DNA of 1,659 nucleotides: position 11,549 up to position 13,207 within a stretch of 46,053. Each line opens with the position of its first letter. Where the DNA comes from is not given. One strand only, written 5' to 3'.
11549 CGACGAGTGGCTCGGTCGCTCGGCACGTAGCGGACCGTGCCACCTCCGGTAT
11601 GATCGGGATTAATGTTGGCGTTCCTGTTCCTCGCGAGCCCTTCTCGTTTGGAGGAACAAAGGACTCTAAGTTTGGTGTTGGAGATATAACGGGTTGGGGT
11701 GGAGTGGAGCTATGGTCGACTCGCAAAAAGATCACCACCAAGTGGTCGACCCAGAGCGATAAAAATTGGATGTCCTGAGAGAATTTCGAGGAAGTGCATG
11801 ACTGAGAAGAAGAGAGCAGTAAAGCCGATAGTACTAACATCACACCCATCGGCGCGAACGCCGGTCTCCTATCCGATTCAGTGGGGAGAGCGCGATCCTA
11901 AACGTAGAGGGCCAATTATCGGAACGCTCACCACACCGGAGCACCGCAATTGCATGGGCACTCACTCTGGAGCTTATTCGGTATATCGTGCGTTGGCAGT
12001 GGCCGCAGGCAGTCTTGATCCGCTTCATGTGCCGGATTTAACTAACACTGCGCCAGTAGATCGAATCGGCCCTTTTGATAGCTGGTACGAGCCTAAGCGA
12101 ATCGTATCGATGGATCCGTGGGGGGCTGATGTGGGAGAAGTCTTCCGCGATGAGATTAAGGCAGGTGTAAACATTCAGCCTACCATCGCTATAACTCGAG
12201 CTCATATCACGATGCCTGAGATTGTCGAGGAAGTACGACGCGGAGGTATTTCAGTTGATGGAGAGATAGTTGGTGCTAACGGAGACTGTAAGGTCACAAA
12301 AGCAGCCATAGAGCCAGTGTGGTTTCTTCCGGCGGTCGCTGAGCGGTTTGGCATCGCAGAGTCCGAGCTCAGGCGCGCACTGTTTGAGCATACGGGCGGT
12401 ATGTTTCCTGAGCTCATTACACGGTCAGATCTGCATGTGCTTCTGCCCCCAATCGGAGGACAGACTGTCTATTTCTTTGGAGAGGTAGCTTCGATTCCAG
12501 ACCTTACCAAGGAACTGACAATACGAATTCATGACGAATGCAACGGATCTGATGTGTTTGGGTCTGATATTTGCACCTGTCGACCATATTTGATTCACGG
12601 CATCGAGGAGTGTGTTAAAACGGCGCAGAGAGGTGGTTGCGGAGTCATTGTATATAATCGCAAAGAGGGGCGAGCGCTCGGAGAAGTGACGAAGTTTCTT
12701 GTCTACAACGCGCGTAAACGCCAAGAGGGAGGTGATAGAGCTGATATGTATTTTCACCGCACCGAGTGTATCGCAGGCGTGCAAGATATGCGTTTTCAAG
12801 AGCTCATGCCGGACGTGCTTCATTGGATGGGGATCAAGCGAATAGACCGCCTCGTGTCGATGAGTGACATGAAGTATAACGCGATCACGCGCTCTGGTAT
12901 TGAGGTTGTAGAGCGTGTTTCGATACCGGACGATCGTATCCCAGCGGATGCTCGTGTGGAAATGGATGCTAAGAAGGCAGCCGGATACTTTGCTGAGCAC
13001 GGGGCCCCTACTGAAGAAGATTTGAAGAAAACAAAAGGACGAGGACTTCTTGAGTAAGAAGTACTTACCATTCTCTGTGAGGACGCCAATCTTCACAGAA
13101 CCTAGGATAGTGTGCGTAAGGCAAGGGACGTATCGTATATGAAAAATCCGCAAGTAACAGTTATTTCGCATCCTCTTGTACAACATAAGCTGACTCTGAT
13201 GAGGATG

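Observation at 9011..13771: Possible bacterial URC-type pyrimidine degradation cluster: amidohydrolase / mmsA / URC1-like GCH-II / upp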

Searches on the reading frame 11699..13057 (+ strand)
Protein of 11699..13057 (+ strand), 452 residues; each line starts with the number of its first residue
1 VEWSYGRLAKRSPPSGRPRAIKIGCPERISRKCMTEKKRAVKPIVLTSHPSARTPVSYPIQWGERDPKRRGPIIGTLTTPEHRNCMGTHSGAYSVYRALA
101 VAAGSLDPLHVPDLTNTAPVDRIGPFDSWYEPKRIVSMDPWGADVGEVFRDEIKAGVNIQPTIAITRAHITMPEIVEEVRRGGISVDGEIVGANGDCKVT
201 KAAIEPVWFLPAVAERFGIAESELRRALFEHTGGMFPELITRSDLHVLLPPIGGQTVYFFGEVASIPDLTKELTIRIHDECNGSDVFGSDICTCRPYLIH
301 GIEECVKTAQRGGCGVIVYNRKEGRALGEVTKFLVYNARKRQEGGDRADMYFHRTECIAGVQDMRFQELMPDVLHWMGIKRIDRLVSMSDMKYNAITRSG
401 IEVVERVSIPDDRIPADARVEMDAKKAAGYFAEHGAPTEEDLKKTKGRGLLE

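Call 3: search_protein_families(library=pfam, proteins=[window:11699-13057:+])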
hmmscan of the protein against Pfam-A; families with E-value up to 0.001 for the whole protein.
window:11699-13057:+ (452 aa): 2 families
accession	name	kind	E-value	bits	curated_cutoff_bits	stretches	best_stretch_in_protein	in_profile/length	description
PF12471.13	GTP_CH_N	-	1.5e-79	266.7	25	1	43-231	2-193/193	GTP cyclohydrolase N terminal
PF00925.25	GTP_cyclohydro2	-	4e-16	59.4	23.3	1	264-407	38-164/165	GTP cyclohydrolase II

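Call 4: search_protein_families(library=ncbifam, proteins=[window:11699-13057:+])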
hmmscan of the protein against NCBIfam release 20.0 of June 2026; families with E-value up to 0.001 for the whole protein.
window:11699-13057:+ (452 aa): 7 families
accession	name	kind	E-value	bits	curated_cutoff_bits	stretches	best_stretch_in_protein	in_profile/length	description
NF005536.0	PRK07198.1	equivalog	6.2e-222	736.8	403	1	36-450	4-417/419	GTP cyclohydrolase II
NF001591.0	PRK00393.1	subfamily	7.6e-17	61.3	148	1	270-410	44-172/199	GTP cyclohydrolase II RibA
TIGR00505.1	ribA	equivalog_domain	3.7e-15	55.9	205.85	1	271-410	41-169/191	GTP cyclohydrolase II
NF006803.0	PRK09311.1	equivalog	2.3e-14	53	569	1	271-412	253-384/417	bifunctional 3,4-dihydroxy-2-butanone-4-phosphate synthase/GTP cyclohydrolase II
NF006806.0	PRK09319.1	equivalog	3.5e-13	49.1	764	1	271-409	259-386/561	bifunctional 3,4-dihydroxy-2-butanone-4-phosphate synthase/GTP cyclohydrolase II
NF006456.0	PRK08815.1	equivalog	4.4e-13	49.2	464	1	266-418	210-351/376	GTP cyclohydrolase II RibA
NF006805.0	PRK09318.1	equivalog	5.6e-11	42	486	1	272-411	232-359/387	bifunctional 3,4-dihydroxy-2-butanone-4-phosphate synthase/GTP cyclohydrolase II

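Call 20: find_homologous_proteins(query=window:11798-13054:+)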
Query window:11798-13054:+ (419 aa): 8000 proteins with E <= 0.001 among 8000 candidates; the best 120 are listed.
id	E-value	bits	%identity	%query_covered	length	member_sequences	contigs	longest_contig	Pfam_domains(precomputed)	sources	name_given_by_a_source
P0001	2.8e-274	928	95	100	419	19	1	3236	PF00925.26,PF12471.14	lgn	-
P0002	6.7e-269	910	92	100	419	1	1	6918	PF00925.26,PF12471.14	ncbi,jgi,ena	jgi:GTP cyclohydrolase II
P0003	1.6e-264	895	90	100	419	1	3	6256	PF00925.26,PF12471.14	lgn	-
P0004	5.1e-259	877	89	100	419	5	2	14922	PF00925.26,PF12471.14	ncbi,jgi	jgi:GTP cyclohydrolase II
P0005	9.9e-249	843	84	100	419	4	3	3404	PF00925.26,PF12471.14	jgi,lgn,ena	jgi:GTP cyclohydrolase II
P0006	1.8e-248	842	86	100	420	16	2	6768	PF00925.26,PF12471.14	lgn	-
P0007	1.1e-247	840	85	100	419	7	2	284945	PF00925.26,PF12471.14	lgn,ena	-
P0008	1.0e-245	833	84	100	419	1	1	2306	PF00925.26,PF12471.14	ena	-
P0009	8.5e-245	830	84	100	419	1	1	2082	PF00925.26,PF12471.14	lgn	-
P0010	1.3e-244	830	84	100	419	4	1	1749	PF00925.26,PF12471.14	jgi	jgi:GTP cyclohydrolase II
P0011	3.0e-244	829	83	100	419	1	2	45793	PF00925.26,PF12471.14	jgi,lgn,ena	-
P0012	1.5e-243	826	84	100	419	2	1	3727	PF00925.26,PF12471.14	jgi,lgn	-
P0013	5.0e-243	825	84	100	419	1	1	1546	PF00925.26,PF12471.14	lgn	-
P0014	4.9e-242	821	83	100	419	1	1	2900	PF00925.26,PF12471.14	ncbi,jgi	jgi:GTP cyclohydrolase II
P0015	1.3e-241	820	84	100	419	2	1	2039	PF00925.26,PF12471.14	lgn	-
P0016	1.7e-241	820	84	100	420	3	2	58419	PF00925.26,PF12471.14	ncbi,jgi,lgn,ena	jgi:GTP cyclohydrolase II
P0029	1.0e-234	797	81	100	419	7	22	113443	PF00925.26,PF12471.14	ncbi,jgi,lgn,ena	jgi:GTP cyclohydrolase II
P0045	4.2e-222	756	78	100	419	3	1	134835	PF00925.26,PF12471.14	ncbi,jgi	jgi:GTP cyclohydrolase II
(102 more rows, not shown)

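Call 22: list_cluster_members(proteins=[P0002, P0004, P0016, P0029, P0045])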
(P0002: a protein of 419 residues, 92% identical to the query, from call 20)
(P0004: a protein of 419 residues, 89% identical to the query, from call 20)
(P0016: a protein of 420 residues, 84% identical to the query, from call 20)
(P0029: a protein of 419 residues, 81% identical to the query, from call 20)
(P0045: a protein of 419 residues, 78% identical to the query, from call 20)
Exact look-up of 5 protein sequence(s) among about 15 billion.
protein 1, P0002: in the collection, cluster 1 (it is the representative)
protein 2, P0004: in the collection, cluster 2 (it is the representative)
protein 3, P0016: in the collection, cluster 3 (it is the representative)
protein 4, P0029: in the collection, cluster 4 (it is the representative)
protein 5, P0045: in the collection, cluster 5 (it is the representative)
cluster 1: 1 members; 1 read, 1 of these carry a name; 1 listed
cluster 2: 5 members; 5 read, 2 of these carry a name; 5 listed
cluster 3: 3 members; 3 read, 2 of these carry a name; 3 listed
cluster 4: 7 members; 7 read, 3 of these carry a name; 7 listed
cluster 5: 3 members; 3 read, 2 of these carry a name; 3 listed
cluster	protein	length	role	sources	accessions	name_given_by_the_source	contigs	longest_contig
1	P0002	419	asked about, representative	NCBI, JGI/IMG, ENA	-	GTP cyclohydrolase II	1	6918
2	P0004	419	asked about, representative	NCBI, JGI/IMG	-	GTP cyclohydrolase II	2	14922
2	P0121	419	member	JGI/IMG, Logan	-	GTP cyclohydrolase II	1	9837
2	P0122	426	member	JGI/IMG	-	-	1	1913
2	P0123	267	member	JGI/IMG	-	-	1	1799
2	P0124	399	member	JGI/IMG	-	-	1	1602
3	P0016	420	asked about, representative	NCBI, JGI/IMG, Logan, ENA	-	GTP cyclohydrolase II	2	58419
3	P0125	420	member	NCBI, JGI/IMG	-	GTP cyclohydrolase II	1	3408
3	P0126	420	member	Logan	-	-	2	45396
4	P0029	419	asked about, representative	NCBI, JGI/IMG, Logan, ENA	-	GTP cyclohydrolase II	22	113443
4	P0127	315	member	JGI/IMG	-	GTP cyclohydrolase II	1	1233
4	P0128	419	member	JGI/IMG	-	GTP cyclohydrolase II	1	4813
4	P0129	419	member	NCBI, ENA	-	-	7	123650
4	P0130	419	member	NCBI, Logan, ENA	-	-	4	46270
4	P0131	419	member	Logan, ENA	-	-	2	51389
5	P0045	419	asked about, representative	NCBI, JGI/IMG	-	GTP cyclohydrolase II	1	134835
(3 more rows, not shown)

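Call 37: find_encoding_contigs(protein=window:11798-13054:+, flank=4000, max_places=8)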
Protein window:11798-13054:+ (419 aa): 5 contigs read that carry it; 4 places shown.
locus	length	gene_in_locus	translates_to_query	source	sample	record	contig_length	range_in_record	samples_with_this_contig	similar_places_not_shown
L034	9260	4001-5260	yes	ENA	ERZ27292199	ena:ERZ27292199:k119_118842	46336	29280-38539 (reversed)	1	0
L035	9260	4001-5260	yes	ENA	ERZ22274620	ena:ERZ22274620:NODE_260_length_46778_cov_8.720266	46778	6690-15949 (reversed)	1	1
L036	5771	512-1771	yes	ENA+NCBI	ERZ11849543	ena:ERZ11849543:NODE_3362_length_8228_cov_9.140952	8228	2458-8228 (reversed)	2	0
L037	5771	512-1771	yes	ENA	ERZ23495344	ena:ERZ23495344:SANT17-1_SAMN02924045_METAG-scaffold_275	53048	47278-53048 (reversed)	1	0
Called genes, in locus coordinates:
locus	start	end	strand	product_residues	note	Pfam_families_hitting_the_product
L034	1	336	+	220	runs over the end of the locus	PF02163:Peptidase_M50 (faint)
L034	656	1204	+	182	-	-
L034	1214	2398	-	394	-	PF04909:Amidohydro_2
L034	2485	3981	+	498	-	PF00171:Aldedh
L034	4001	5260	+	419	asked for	PF12471:GTP_CH_N, PF00925:GTP_cyclohydro2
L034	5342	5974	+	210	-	PF14681:UPRTase, PF00156:Pribosyltran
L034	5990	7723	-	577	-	PF16949:ABC_tran_2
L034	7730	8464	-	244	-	PF00005:ABC_tran, PF13304:AAA_21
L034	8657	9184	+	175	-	PF13238:AAA_18, PF13671:AAA_33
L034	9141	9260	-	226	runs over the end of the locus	PF24675:NpmA, PF02390:Methyltransf_4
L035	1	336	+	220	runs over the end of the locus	PF02163:Peptidase_M50 (faint)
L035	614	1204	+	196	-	-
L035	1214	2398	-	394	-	PF04909:Amidohydro_2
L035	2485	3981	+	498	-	PF00171:Aldedh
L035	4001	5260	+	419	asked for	PF12471:GTP_CH_N, PF00925:GTP_cyclohydro2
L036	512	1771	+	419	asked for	PF12471:GTP_CH_N, PF00925:GTP_cyclohydro2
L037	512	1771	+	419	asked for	PF12471:GTP_CH_N, PF00925:GTP_cyclohydro2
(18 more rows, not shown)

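Call 38: find_encoding_contigs(protein=P0001, flank=4000, max_places=6)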
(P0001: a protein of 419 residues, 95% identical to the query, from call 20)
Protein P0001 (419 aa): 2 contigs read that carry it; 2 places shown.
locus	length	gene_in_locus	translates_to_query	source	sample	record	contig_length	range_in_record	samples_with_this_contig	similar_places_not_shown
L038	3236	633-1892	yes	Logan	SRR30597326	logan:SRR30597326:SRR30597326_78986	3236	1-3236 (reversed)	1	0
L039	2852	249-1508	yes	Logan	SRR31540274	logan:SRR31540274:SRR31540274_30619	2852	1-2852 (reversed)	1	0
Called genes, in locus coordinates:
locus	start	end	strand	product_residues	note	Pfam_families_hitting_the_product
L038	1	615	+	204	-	?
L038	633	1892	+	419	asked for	PF12471:GTP_CH_N, PF00925:GTP_cyclohydro2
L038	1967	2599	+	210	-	PF14681:UPRTase, PF00156:Pribosyltran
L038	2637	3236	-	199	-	?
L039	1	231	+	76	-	?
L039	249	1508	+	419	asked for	PF12471:GTP_CH_N, PF00925:GTP_cyclohydro2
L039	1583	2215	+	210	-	PF14681:UPRTase, PF00156:Pribosyltran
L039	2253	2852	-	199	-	?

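Call 41: find_related_loci(query=A1, collection=genome_contigs, flank=8000)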
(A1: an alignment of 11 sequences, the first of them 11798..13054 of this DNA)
Query A1 (419 aa) in genome_contigs; peptide patterns used: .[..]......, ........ (x = any residue, [..] = any of these).
600 stretches matched a pattern (row limit reached: there are more); 598 encode a relative of the query (tblastn E <= 1e-3); the best 80 are kept; 80 distinct loci.
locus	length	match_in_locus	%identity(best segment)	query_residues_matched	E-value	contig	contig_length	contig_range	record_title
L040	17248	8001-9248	80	4-419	0e+0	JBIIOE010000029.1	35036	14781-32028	MAG: Bdellovibrionota bacterium isolate ME2002-09-27pf_3300034103_group1_bin185 Rohwer_bin1191_scaffold_231_c3, whole ge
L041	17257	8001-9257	76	1-419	0e+0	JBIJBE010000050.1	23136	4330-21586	MAG: Bdellovibrionota bacterium isolate ME2006-08-03D11_3300047094_group2_bin168 Rohwer_bin1170_scaffold_1415_c1, whole 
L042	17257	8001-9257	75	1-419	0e+0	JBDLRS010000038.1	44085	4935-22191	MAG: Pseudomonadota bacterium isolate icacos_2019_sw_WHONDRS-S19S_0094_B_bin.45 scaffold_326425, whole genome shotgun se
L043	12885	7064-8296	69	9-419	0e+0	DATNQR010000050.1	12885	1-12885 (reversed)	MAG TPA_asm: Thermosynechococcaceae cyanobacterium isolate SMAG_U16512 k141_291236, whole genome shotgun sequence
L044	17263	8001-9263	67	1-419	0e+0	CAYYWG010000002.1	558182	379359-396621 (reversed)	MAG TPA_asm: uncultured bacterium isolate binchicken_co311_241 genome assembly, contig: NODE_7_length_558182_cov_13.5036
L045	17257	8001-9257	68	1-419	0e+0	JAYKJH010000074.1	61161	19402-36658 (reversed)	MAG: Nostocaceae cyanobacterium isolate 827261 NODE_11615558, whole genome shotgun sequence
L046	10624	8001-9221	68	11-417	0e+0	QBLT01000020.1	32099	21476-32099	MAG: Leptolyngbya sp. isolate ULC186bin1 scaffold20_size32099, whole genome shotgun sequence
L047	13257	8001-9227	68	11-419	0e+0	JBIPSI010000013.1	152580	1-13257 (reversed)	MAG: Spirulina sp. isolate Cam_3-MAG04 sequence13, whole genome shotgun sequence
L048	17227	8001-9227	69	9-417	0e+0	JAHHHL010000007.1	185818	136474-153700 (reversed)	MAG: Lyngbya sp. HA4199-MV5 scaffold_66_c1, whole genome shotgun sequence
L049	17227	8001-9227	68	9-417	0e+0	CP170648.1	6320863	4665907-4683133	MAG: Stenomitos frigidus ULC029 chromosome, complete genome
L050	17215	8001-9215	67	11-415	0e+0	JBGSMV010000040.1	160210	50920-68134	MAG: Bdellovibrionota bacterium isolate JTS-AC239 k141_71145, whole genome shotgun sequence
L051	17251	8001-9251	66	3-419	0e+0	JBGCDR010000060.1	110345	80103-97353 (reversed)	MAG: Oligoflexales bacterium isolate SGMAG-68 contig60, whole genome shotgun sequence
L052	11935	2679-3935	65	1-419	0e+0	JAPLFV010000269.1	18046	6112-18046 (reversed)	MAG: Proteobacteria bacterium isolate LacPavin_0818_WC50_MAG_42_9 LacPavin_0818_WC50_scaffold_341547, whole genome shotg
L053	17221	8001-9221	68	11-417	0e+0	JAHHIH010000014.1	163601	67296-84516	MAG: Tildeniella torsiva UHER 1998/13D scaffold_82_c1, whole genome shotgun sequence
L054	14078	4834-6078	66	3-417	0e+0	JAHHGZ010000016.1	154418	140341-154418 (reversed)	MAG: Cyanomargarita calcarea GSE-NOS-MK-12-04C scaffold_47_c1, whole genome shotgun sequence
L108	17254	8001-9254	67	2-419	0e+0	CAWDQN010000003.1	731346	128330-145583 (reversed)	MAG: uncultured Alphaproteobacteria bacterium isolate MFD01223.bin.2.90 genome assembly, contig: contig_2518, whole geno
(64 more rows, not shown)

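Call 48: search_solved_structures(query=window:11798-13054:+, max_evalue=0.01, show_alignments=2)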
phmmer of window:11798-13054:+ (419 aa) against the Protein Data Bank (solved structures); distinct sequences matched with E-value up to 0.01: 5.
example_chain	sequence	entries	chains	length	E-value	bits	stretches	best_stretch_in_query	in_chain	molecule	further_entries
7ej3_A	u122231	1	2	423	1.5e-179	600.5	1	11-417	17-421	GTP cyclohydrolase II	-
7eev_A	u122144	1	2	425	1.6e-179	600.5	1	11-417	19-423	GTP cyclohydrolase II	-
2bz0_A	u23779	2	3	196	6.2e-09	38.5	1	240-385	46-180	GTP CYCLOHYDROLASE II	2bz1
4i14_A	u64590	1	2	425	9.9e-09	37.8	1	228-382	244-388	Riboflavin biosynthesis protein RibBA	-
4rl4_A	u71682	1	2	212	2.7e-06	29.8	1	233-364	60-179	GTP cyclohydrolase-2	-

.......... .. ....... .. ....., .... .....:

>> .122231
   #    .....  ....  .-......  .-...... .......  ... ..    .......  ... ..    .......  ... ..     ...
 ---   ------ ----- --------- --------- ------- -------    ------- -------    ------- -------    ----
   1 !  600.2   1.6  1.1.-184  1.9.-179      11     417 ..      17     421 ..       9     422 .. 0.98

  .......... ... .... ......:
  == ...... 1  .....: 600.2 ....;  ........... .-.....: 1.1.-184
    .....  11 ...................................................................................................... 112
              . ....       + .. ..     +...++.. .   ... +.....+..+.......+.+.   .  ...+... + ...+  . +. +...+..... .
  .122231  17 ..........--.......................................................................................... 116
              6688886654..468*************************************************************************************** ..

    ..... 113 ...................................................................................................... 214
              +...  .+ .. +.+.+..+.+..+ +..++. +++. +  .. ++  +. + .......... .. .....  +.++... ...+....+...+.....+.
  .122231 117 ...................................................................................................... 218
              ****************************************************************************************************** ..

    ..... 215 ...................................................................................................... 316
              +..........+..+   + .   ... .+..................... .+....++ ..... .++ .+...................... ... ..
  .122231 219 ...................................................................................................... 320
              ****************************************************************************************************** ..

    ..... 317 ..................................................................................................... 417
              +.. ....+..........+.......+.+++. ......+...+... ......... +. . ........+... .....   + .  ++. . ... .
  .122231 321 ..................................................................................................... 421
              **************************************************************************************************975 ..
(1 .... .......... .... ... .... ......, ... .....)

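Call 89: search_protein_families(library=pfam, proteins=[L108:4991-5686:+, L108:5991-6680:+, L108:6699-7817:+, L108:10212-10784:+, L108:10845-12545:+, L108:12601-13227:+], max_evalue=0.00001)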
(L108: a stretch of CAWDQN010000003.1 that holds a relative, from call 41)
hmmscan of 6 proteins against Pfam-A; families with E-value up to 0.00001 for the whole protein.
L108:4991-5686:+ (231 aa): 0 families

L108:5991-6680:+ (229 aa): 1 family
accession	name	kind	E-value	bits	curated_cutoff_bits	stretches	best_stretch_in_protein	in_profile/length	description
PF00691.25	OmpA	-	3.2e-20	72.7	27.2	1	118-210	1-95/98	OmpA family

L108:6699-7817:+ (372 aa): 0 families

L108:10212-10784:+ (190 aa): 0 families

L108:10845-12545:+ (566 aa): 1 family
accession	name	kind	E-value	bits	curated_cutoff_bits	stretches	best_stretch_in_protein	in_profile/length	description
PF07690.21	MFS_1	-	1e-38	133.6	33.4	2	199-387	34-230/347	Major Facilitator Superfamily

L108:12601-13227:+ (208 aa): 1 family
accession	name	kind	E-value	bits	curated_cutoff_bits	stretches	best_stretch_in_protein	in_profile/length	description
PF03548.22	LolA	-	1.9e-23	83.4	23.6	1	44-197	2-163/165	Outer membrane lipoprotein carrier protein LolA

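Call 97: search_solved_structures(query=A3, max_evalue=10, show_alignments=1)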
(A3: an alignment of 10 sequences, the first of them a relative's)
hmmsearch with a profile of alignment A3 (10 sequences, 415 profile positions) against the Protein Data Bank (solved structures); distinct sequences matched with E-value up to 10: 1.
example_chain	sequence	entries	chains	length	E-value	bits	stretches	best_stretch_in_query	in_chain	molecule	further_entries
1b72_B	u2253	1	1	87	1.3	11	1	168-231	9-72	PROTEIN (PBX1)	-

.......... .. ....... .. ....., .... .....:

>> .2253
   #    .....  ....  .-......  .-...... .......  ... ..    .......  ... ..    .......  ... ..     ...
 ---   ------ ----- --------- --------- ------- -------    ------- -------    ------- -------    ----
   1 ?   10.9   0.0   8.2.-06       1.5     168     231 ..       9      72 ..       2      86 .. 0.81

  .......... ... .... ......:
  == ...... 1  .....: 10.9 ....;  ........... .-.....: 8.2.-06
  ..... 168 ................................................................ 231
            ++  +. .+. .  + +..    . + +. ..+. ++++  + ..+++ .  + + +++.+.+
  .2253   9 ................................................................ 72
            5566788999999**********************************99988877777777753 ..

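Call 104: predict_structure(alignment_id=A3)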
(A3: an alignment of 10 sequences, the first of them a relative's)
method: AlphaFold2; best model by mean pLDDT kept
length: 412 residues; sequences in the alignment: 10
mean_pLDDT: 91.9   pTM: 0.91
mean pLDDT of the five models: 91.9, 91.3, 91.2, 91.1, 90.1
residues with pLDDT >= 90: 319; 70-90: 80; 50-70: 11; < 50: 2
segments of 3 or more residues with pLDDT < 50: none
pLDDT, mean of each block of 10 residues (from residue 1): 68 91 97 98 98 98 95 93 94 94 97 85 91 93 97 95 96 96 91 93 79 87 91 95 83 84 91 91 94 95 94 92 97 93 96 98 98 95 93 90 80 56
secondary structure, 60 per line:
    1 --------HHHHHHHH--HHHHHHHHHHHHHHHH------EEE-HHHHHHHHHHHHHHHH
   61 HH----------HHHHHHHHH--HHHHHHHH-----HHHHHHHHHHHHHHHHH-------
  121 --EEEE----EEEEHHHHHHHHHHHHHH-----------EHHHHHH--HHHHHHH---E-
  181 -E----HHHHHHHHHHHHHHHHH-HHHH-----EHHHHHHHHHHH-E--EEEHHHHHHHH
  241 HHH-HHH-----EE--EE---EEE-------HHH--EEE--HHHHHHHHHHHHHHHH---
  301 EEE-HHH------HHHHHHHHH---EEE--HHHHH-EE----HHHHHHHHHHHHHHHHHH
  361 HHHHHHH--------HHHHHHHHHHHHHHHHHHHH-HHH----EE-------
elements in order: H9-16 H19-34 E41-43 H45-62 H73-81 H84-91 H97-113 E123-126 E131-134 H135-148 H161-166 H169-175 H187-203 H205-208 H215-225 E230-232 H233-243 E262-264 E277-279 H282-297 E301-303 H314-322 E326-328 H331-335 H343-367 H376-395

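Call 106: fold_search(model_id=the predicted structure, library=pdb)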
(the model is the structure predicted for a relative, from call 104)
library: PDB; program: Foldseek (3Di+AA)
matches with E <= 10: 107; with E <= 0.001: 11
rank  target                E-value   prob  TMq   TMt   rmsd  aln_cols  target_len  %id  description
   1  7u5a_B                5.6e-10  1.00  0.61  0.77   4.6       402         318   17  Crystal structure of queuine salvage enzyme DUF2419 mutant K199C, complexed with queuosine (released 2022-12-21)
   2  7u07_A                5.9e-10  1.00  0.62  0.78   4.7       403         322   17  Crystal structure of queuine salvage enzyme DUF2419, apo form (released 2022-12-21)
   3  7u07_B                1.2e-09  1.00  0.63  0.79   4.4       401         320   17  Crystal structure of queuine salvage enzyme DUF2419, apo form (released 2022-12-21)
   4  7u91_A                1.2e-09  1.00  0.61  0.77   4.6       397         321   17  Crystal structure of queuine salvage enzyme DUF2419, in complex with queuosine-5'-monophosphate (released 2022-12-21)
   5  7u1o_B                2.9e-09  1.00  0.62  0.77   4.6       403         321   18  Crystal structure of queuine salvage enzyme DUF2419 complexed with queuosine (released 2022-12-21)
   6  7ugk_A                3.0e-09  1.00  0.65  0.78   4.2       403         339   15  Crystal structure of the human queuine salvage enzyme DUF2419, wild-type apo form (released 2022-12-21)
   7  7uk3                  3.8e-09  1.00  0.64  0.82   4.4       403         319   17  Crystal structure of queuine salvage enzyme DUF2419, wild-type (non-His6x tagged) (released 2022-12-21)
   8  7ulc_B                3.8e-09  1.00  0.62  0.78   4.5       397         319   17  Crystal structure of queuine salvage enzyme DUF2419 mutant D231N, in complex with queuosine-5'-monophosphate (released 2022-12-21)
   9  7ugk_B                5.7e-09  1.00  0.65  0.77   4.2       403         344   15  Crystal structure of the human queuine salvage enzyme DUF2419, wild-type apo form (released 2022-12-21)
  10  7u5a_A                1.3e-08  1.00  0.61  0.76   4.9       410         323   16  Crystal structure of queuine salvage enzyme DUF2419 mutant K199C, complexed with queuosine (released 2022-12-21)
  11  7ulc_A                3.2e-08  1.00  0.61  0.78   4.5       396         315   17  Crystal structure of queuine salvage enzyme DUF2419 mutant D231N, in complex with queuosine-5'-monophosphate (released 2022-12-21)
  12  6bar                  6.4e-01  0.08  0.16  0.19  18.8       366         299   15  Crystal structure of Thermus thermophilus Rod shape determining protein RodA (Q5SIX3_THET8) (released 2018-03-28)
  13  4jr9_A                9.3e-01  0.02  0.11  0.11  25.6       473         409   12  Crystal structure of nitrate/nitrite exchanger NarK (released 2013-05-15)
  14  6bas                  1.2e+00  0.06  0.16  0.18  18.9       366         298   15  Crystal structure of Thermus thermophilus Rod shape determining protein RodA D255A mutant (Q5SIX3_THET8) (released 2018-03-28)
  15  8j8m_B                2.1e+00  0.01  0.11  0.10  24.1       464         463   10  Overall structure of the LAT1-4F2hc bound with tryptophan (released 2024-07-10)
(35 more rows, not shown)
